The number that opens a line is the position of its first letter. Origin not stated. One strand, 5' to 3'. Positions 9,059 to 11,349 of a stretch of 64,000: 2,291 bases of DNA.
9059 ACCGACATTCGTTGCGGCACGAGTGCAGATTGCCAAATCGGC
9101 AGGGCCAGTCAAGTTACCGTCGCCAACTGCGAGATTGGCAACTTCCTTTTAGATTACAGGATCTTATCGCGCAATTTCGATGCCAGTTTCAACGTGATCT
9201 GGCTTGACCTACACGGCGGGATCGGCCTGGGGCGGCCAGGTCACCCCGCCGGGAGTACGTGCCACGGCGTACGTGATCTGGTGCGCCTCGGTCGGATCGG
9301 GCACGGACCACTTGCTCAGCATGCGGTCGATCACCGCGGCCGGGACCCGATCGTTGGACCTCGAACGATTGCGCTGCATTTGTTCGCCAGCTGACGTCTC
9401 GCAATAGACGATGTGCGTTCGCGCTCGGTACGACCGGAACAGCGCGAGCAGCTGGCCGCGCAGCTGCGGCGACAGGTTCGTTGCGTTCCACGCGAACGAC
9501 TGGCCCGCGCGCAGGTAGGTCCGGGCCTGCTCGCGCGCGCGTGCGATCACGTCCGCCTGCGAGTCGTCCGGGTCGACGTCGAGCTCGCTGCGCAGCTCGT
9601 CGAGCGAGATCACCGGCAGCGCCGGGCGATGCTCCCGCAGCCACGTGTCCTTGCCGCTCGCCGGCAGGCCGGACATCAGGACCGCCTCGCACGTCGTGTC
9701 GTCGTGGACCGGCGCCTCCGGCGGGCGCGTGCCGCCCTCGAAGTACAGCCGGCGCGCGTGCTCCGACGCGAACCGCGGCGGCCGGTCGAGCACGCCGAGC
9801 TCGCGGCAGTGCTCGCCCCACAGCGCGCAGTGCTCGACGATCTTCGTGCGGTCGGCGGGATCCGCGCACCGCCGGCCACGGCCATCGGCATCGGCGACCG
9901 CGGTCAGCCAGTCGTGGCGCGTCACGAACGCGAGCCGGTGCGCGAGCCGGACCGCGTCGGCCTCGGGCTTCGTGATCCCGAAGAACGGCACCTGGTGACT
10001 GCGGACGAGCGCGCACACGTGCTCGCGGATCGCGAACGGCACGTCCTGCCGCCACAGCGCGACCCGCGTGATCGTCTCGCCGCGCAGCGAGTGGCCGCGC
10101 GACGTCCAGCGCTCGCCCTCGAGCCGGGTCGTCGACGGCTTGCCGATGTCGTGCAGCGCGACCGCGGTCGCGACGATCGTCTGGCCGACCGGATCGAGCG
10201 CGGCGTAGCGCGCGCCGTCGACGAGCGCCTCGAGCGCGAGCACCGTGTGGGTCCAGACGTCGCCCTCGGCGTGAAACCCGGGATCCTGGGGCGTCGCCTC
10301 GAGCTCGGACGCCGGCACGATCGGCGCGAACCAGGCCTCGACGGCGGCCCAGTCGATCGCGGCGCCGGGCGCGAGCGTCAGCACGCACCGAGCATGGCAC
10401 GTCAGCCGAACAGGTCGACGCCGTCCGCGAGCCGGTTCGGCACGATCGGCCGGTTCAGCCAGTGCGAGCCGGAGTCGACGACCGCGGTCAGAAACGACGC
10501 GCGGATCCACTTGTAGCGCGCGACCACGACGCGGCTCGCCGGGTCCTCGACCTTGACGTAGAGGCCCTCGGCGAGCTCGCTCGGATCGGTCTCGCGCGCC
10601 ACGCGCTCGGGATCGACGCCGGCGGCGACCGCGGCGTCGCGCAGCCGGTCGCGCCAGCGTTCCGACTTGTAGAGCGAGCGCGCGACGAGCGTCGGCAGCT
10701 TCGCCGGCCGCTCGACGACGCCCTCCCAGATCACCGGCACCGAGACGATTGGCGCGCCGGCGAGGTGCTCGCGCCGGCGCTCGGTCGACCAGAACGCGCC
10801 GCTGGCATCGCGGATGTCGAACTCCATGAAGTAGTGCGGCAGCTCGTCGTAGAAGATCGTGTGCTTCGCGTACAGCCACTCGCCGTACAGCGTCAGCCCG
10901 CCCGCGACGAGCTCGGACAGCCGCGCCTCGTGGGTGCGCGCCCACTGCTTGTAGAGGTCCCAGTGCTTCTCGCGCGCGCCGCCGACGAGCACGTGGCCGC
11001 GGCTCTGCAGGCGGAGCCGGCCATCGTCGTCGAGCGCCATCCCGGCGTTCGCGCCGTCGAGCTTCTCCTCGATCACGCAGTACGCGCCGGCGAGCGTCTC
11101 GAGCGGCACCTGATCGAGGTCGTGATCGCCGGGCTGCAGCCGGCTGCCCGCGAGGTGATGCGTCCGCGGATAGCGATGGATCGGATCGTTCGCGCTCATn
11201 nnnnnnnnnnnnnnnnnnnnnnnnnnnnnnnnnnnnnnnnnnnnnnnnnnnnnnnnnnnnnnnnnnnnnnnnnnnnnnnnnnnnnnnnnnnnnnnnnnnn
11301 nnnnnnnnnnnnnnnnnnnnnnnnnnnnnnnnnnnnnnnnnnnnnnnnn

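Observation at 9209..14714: RNA end-healing and sealing cassette (HD-Pnk + Rnl ligase + small Hen1-like methyltransferase) in one operon with queC and a c-di-GMP receptor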

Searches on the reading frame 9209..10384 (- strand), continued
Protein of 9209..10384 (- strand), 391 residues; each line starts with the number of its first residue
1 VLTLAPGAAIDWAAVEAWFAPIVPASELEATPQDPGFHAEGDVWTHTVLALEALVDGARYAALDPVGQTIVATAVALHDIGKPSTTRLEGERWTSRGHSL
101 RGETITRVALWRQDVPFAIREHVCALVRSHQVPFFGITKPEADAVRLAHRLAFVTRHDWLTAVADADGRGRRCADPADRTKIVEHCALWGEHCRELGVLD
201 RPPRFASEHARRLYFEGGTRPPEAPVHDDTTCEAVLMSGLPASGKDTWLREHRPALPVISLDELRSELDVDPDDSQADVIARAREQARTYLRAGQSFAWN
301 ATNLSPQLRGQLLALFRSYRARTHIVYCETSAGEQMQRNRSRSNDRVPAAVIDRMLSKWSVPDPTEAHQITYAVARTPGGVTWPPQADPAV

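Call 76: search_solved_structures(query=A2, max_evalue=0.1, show_alignments=3)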
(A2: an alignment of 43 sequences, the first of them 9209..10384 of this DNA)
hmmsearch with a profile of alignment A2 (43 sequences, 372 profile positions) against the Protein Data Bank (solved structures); distinct sequences matched with E-value up to 0.1: 36.
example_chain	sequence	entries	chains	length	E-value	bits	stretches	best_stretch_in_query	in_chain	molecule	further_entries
3adb_A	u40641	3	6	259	8.1e-18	67.5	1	220-358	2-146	L-seryl-tRNA(Sec) kinase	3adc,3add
3a4l_A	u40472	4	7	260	1.9e-16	62.9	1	230-358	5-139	L-seryl-tRNA(Sec) kinase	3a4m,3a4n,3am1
4gp7_A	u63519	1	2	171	6.3e-13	51.3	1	229-355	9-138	Metallophosphoesterase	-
4jst_A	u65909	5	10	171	8.9e-13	50.9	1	229-355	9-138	Metallophosphoesterase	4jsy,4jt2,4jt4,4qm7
4gp6_A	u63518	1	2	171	2.2e-12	49.6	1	229-354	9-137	Metallophosphoesterase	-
3wfp_A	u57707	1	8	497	6.3e-12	48.1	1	70-187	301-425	Poly A polymerase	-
3wfo_A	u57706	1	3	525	6.3e-12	48.1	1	70-187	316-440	Poly A polymerase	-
3wfr_E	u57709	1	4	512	6.6e-12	48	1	70-187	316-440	Poly A polymerase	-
3wfq_E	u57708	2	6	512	7.1e-12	47.9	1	70-186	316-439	Poly A polymerase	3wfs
1ly1_A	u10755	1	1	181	1.4e-11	47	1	230-355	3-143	polynucleotide kinase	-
4mde_A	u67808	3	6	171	3.5e-11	45.6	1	229-355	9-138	Metallophosphoesterase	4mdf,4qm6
1ltq_A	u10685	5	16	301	5.2e-11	45.1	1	230-355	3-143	POLYNUCLEOTIDE KINASE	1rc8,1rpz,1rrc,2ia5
9drz_A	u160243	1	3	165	2e-08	36.5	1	229-341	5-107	p-loop containing nucleoside triphosphatehydrolase protein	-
9d8a_A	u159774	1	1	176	2.9e-08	36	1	229-341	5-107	Rhizopus azygosporus Kinase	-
4xrp_A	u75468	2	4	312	8.1e-06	28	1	230-356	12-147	Pnkp1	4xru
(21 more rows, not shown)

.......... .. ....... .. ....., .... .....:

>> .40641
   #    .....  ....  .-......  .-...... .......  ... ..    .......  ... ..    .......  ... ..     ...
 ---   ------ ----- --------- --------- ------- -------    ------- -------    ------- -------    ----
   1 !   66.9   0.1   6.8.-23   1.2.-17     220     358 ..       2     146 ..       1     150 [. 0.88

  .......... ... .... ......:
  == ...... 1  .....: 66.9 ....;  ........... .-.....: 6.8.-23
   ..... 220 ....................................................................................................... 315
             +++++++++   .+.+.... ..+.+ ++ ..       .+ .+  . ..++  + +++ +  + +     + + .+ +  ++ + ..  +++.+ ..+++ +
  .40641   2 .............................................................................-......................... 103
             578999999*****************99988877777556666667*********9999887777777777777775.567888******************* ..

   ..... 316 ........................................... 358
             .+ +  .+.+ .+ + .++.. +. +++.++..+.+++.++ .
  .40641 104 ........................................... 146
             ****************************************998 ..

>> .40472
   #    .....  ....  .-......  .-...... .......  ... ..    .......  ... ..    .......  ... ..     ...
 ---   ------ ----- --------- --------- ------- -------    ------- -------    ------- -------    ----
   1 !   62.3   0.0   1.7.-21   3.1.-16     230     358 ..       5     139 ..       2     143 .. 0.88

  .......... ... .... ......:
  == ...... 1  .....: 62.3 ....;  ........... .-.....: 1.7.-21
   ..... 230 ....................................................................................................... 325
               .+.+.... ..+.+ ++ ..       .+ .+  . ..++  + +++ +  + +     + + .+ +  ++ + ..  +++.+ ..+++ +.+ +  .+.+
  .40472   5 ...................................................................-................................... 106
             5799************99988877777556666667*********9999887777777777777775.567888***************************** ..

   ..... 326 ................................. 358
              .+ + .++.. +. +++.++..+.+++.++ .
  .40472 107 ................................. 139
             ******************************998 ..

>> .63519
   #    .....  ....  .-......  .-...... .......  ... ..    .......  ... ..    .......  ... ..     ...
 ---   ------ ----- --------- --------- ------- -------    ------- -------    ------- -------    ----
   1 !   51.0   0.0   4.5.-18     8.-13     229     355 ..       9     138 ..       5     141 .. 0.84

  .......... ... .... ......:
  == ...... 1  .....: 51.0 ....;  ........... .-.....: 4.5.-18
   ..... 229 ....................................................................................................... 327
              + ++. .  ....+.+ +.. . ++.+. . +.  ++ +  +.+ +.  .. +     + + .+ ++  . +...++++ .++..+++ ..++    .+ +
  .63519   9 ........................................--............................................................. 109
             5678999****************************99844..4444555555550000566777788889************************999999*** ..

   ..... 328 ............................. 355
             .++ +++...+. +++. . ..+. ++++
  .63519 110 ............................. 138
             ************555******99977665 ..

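Call 90: find_encoding_contigs(protein=P0397, flank=4000, max_places=1)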
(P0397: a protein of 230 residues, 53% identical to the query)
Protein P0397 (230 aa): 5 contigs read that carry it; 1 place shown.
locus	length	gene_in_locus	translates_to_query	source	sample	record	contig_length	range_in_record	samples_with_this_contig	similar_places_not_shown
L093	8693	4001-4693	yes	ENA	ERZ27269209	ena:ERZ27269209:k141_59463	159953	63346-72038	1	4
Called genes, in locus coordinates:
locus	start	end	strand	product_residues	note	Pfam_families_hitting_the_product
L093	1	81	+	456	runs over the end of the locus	PF01554:MatE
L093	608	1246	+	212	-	-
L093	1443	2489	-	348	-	PF03144:GTP_EFTU_D2, PF00542:Ribosomal_L12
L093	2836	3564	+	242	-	PF06940:DUF1287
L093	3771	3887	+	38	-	-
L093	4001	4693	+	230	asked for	PF13489:Methyltransf_23, PF07021:MetW (weak), PF08241:Methyltransf_11, PF08242:Methyltransf_12, PF13649:Methyltransf_25, PF13847:Methyltransf_31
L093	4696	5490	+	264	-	PF09414:RNA_ligase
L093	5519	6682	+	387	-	PF08433:KTI12 (weak), PF13671:AAA_33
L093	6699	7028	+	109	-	-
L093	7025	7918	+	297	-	PF01591:6PF2K (faint), PF08433:KTI12, PF13671:AAA_33, PF01966:HD (weak)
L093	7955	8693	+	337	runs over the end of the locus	PF10127:RlaP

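Call 91: find_encoding_contigs(protein=P0449, flank=4000, max_places=1)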
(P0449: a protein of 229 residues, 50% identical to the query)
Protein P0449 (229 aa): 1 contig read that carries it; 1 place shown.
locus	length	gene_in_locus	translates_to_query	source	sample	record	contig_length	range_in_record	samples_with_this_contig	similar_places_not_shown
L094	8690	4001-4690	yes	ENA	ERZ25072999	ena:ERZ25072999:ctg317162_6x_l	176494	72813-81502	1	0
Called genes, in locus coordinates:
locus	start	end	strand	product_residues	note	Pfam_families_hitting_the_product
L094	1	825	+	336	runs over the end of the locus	PF13384:HTH_23, PF13518:HTH_28 (weak), PF13551:HTH_29, PF13565:HTH_32, PF13358:DDE_3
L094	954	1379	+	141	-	-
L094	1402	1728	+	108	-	-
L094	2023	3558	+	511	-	PF13808:DDE_Tnp_1_assoc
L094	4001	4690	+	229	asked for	PF01209:Ubie_methyltran (faint), PF13489:Methyltransf_23, PF08241:Methyltransf_11, PF08242:Methyltransf_12, PF13649:Methyltransf_25, PF13847:Methyltransf_31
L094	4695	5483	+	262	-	PF09414:RNA_ligase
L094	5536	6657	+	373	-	PF08433:KTI12 (weak), PF13671:AAA_33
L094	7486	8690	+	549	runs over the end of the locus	PF28325:Beta_trefoil_fun (faint)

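Call 92: find_encoding_contigs(protein=P0484, flank=4000, max_places=1)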
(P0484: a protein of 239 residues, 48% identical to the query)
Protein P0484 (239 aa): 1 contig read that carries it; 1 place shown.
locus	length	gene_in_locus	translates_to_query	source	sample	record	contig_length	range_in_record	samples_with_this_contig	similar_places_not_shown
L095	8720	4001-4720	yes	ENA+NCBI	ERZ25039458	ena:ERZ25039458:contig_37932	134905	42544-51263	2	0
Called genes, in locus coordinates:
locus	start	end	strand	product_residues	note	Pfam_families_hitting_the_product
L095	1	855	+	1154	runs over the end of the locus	PF04138:GtrA_DPMS_TM, PF00535:Glycos_transf_2, PF13641:Glyco_tranf_2_3, PF13231:PMT_2, PF24878:YkcB_C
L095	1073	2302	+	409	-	PF00069:Pkinase, PF07714:PK_Tyr_Ser-Thr, PF01636:APH (faint), PF03109:ABC1 (weak)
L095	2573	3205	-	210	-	PF04299:FMN_bind_2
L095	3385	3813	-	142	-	PF04075:F420H2_quin_red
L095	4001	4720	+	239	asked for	PF01209:Ubie_methyltran (weak), PF13489:Methyltransf_23, PF13847:Methyltransf_31, PF08241:Methyltransf_11, PF08242:Methyltransf_12, PF13649:Methyltransf_25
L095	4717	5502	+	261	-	PF09414:RNA_ligase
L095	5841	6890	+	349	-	PF01966:HD (faint), PF13671:AAA_33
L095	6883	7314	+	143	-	-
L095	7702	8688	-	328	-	PF00481:PP2C (weak), PF13672:PP2C_2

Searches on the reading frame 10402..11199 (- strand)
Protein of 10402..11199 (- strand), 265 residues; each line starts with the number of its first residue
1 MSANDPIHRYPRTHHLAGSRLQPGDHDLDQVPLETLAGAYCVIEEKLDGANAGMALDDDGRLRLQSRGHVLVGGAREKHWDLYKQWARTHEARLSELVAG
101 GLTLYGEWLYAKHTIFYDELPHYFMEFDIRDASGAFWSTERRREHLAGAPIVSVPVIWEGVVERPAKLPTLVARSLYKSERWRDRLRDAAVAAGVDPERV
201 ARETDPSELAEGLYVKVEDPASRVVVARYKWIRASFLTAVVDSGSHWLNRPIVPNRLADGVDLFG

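Call 5: search_protein_families(library=ncbifam, proteins=[window:10402-11199:-], max_evalue=0.01)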
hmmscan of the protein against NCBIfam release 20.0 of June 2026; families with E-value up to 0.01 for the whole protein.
window:10402-11199:- (265 aa): 1 family
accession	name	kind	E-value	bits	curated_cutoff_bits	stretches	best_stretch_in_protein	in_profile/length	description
NF005878.0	PRK07825.1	subfamily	0.0072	15.7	287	0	190-261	190-261/278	short chain dehydrogenase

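Call 6: search_protein_families(library=pfam, proteins=[window:10402-11199:-], max_evalue=0.01)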
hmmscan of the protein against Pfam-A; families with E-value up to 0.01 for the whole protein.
window:10402-11199:- (265 aa): 1 family
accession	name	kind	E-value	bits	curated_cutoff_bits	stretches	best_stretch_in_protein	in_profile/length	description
PF09414.15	RNA_ligase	-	1.9e-30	106.7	27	1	41-232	3-171/171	RNA ligase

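Call 7: search_protein_families(library=padloc, proteins=[window:10402-11199:-], max_evalue=0.01)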
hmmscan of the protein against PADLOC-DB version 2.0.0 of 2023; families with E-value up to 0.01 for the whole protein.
window:10402-11199:- (265 aa): 0 families

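Call 29: search_solved_structures(query=window:10402-11199:-, max_evalue=1, show_alignments=2)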
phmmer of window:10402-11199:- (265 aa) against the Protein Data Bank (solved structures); distinct sequences matched with E-value up to 1: 1.
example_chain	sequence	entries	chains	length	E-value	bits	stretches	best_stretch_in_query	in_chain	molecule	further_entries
6tba_5A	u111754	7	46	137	0.39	13.4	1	170-246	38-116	Phage major tail protein, TP901-1 family | Tail tube protein Rcc01691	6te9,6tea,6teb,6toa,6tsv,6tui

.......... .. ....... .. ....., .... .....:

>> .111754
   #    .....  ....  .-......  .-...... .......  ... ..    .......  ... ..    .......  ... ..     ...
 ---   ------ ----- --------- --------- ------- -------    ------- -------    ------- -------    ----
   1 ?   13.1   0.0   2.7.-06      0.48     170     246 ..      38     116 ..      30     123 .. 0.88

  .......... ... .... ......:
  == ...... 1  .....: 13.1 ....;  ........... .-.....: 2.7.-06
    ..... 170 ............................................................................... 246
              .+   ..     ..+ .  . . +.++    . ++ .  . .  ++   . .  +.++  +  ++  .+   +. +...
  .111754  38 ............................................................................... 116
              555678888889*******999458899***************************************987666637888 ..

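Call 67: search_solved_structures(query=A4, max_evalue=1, show_alignments=2)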
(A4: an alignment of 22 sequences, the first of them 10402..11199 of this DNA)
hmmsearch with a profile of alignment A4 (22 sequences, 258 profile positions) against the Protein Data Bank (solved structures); distinct sequences matched with E-value up to 1: 3.
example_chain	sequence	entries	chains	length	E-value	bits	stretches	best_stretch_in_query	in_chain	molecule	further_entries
8uce_A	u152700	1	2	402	0.13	15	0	118-170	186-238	ATP dependent DNA ligase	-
8ucf_A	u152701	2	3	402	0.14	15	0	118-170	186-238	ATP dependent DNA ligase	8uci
2vug_A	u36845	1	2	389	0.31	13.8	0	118-170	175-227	PAB1020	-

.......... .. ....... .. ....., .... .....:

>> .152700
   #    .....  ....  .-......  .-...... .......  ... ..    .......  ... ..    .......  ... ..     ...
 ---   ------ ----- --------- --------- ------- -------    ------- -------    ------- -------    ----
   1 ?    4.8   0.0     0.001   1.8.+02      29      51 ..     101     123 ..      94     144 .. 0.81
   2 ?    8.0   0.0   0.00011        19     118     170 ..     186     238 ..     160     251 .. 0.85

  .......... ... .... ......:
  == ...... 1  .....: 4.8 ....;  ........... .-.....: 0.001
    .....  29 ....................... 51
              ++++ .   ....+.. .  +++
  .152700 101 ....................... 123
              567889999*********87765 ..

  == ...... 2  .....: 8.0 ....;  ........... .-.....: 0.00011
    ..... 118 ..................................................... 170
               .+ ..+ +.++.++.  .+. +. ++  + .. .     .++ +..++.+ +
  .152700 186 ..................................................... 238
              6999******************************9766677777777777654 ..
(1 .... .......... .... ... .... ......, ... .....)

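Call 97: predict_structure(protein=window:10402-11199:-)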
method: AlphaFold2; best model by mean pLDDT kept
length: 265 residues; sequences in the alignment: 1
mean_pLDDT: 34.6   pTM: 0.30
mean pLDDT of the five models: 34.6, 33.1, 30.1, 29.3, 28.3
residues with pLDDT >= 90: 0; 70-90: 0; 50-70: 19; < 50: 246
segments of 3 or more residues with pLDDT < 50: 1-179, 189-195, 207-265
pLDDT, mean of each block of 10 residues (from residue 1): 23 26 40 35 30 39 38 35 45 41 33 23 35 41 37 24 31 44 51 52 52 34 28 25 22 22 23
secondary structure, 60 per line:
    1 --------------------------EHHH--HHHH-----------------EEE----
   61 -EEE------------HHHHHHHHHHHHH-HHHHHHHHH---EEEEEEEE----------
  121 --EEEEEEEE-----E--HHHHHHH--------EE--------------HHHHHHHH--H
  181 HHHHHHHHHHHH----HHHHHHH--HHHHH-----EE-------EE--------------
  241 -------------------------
elements in order: H33-36 E54-56 E62-64 H77-89 H91-99 E103-110 E123-130 H139-145 H170-177 H180-192 H197-203 H206-210
